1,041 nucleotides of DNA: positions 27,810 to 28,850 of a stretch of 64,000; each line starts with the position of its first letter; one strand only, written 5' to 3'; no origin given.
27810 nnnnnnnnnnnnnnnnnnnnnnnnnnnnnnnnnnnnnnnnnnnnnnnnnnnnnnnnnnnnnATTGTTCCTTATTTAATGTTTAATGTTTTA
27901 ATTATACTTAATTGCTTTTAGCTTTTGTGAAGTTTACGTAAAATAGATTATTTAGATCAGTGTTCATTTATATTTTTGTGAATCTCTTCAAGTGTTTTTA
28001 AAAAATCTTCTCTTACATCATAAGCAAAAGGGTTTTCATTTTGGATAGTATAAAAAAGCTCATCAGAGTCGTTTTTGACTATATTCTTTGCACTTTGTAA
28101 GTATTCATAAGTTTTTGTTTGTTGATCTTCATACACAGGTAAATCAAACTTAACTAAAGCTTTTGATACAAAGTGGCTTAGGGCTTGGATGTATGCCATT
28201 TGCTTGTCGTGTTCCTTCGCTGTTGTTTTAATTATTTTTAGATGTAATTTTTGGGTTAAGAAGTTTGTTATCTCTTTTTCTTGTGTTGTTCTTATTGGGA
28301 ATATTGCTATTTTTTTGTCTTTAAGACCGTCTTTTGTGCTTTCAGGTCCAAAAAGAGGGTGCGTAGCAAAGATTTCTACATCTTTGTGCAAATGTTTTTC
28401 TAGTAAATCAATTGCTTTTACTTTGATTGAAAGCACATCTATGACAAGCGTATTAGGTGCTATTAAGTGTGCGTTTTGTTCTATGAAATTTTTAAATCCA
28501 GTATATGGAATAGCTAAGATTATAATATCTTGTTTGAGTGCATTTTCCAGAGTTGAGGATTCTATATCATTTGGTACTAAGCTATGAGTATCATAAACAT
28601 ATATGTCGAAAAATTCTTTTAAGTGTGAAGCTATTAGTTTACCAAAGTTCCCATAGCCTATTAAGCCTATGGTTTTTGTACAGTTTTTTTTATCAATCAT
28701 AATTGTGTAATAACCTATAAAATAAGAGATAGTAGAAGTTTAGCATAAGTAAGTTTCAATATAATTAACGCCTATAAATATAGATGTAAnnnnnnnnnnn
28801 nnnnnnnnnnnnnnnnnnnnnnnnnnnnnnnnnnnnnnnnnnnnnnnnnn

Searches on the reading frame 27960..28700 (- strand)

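Call 15: search_protein_families(library=pfam, proteins=[window:27960-28700:-], max_evalue=0.001)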
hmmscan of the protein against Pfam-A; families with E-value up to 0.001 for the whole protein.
window:27960-28700:- (247 aa): 5 families
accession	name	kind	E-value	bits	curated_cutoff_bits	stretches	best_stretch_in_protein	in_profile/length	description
PF02153.23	PDH_N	-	1.3e-13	51.1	26.5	1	50-143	39-137/154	Prephenate dehydrogenase, nucleotide-binding domain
PF20463.3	PDH_C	-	7.1e-06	26.7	22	1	161-245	2-89/102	Prephenate dehydrogenase, dimerization domain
PF03807.23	F420_oxidored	-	4e-05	24.6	21.6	0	10-90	1-92/94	NADP oxidoreductase coenzyme F420-dependent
PF02826.25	2-Hacid_dh_C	-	0.0002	21.3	25.1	1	8-68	36-103/178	D-isomer specific 2-hydroxyacid dehydrogenase, NAD binding domain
PF01210.29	NAD_Gly3P_dh_N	-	0.00057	20.3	23.1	0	48-89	60-102/158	NAD-dependent glycerol-3-phosphate dehydrogenase N-terminus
